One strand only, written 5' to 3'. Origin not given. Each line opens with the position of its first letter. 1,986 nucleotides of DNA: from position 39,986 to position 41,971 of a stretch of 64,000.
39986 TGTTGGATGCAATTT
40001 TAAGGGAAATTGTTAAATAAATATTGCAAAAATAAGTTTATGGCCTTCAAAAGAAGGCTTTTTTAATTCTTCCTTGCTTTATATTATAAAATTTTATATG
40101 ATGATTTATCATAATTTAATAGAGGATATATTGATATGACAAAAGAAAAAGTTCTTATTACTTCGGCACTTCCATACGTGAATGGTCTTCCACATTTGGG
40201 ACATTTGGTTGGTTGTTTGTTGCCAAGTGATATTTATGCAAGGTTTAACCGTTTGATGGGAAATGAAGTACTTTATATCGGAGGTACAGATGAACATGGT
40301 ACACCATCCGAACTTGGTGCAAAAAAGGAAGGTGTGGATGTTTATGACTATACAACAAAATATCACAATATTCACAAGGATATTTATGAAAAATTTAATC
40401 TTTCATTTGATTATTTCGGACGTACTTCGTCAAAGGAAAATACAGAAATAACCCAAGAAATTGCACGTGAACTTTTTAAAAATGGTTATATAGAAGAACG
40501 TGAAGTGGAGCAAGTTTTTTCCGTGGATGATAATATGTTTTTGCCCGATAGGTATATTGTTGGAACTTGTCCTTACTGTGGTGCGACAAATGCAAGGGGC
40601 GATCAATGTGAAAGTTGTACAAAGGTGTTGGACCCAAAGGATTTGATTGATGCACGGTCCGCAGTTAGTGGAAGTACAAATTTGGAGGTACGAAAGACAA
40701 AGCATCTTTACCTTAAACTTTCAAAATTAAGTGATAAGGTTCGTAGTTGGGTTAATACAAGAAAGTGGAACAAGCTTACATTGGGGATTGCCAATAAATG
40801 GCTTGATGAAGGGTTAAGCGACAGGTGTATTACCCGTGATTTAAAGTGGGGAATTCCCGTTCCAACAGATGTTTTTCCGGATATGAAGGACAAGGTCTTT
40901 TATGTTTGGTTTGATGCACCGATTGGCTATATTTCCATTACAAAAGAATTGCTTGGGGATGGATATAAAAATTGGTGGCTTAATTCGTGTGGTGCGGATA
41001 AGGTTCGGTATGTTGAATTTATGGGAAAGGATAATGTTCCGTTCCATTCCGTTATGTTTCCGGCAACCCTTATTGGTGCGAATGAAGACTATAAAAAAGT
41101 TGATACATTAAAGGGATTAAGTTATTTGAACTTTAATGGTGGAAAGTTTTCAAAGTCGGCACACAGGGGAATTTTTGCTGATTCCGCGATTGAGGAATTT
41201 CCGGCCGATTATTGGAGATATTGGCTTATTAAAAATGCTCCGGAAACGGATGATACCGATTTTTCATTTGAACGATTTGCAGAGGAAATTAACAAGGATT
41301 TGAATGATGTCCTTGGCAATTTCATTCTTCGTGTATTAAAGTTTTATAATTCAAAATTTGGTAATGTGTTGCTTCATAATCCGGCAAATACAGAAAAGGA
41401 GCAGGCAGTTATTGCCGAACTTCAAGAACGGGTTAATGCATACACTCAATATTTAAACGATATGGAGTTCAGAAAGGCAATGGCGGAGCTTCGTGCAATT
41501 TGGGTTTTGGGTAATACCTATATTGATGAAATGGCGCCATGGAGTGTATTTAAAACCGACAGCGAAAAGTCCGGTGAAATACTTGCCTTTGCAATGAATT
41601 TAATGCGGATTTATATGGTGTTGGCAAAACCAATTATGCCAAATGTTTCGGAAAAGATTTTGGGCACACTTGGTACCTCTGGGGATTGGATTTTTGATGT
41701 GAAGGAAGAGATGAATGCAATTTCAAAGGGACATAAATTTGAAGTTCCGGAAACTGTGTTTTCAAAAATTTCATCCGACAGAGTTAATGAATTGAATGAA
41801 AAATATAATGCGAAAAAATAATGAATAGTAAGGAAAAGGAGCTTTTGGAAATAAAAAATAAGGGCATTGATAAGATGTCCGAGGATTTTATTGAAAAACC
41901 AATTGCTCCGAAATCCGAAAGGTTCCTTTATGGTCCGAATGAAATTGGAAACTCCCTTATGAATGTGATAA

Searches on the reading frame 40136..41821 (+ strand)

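Call 32: search_protein_families(library=ncbifam, proteins=[window:40136-41821:+], max_evalue=0.00001)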
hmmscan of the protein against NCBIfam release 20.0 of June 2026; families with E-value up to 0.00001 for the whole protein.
window:40136-41821:+ (561 aa): 17 families
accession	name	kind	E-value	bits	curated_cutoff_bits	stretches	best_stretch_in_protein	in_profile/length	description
NF001100.0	PRK00133.1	equivalog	2.5e-179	598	587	1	2-559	3-545/676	methionine--tRNA ligase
TIGR00398.1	metG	equivalog_domain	2.5e-161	538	336.35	1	7-546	2-530/530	methionine--tRNA ligase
NF008900.0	PRK12267.1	equivalog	1.8e-83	281.2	598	1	2-557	2-523/648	methionine--tRNA ligase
NF008860.0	PRK11893.2-2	equivalog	7.5e-38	130.8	761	2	294-516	330-551/583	methionine--tRNA ligase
NF008859.0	PRK11893.2-1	equivalog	2.3e-35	122.5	553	1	5-407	3-398/498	methionine--tRNA ligase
NF008863.0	PRK11893.2-5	equivalog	8e-31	107.2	551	1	4-551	5-520/531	methionine--tRNA ligase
NF008861.0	PRK11893.2-3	equivalog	7.6e-27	94.1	633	1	3-381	5-380/496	methionine--tRNA ligase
NF009687.0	PRK13208.1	equivalog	4.1e-24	84.8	738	2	331-513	528-706/801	valine--tRNA ligase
TIGR00392.1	ileS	equivalog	2.2e-22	79.1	621.4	2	293-514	569-791/861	isoleucine--tRNA ligase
NF008957.0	PRK12300.1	subfamily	1.4e-21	76.2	677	2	3-88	31-118/946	leucine--tRNA ligase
TIGR00422.1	valS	equivalog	7.6e-21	73.8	612.1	2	334-519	523-706/863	valine--tRNA ligase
NF004349.1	PRK05729.1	equivalog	2.3e-17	62.5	704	1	298-515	495-686/860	valine--tRNA ligase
TIGR00395.1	leuS_arch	equivalog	2.2e-16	59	648.5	2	298-515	581-779/938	leucine--tRNA ligase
TIGR00396.1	leuS_bact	equivalog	7.1e-16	57.5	548.4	1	2-146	27-175/843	leucine--tRNA ligase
NF000540.1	alt_ValS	exception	3.4e-12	45.1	900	0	336-508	573-739/827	valine--tRNA ligase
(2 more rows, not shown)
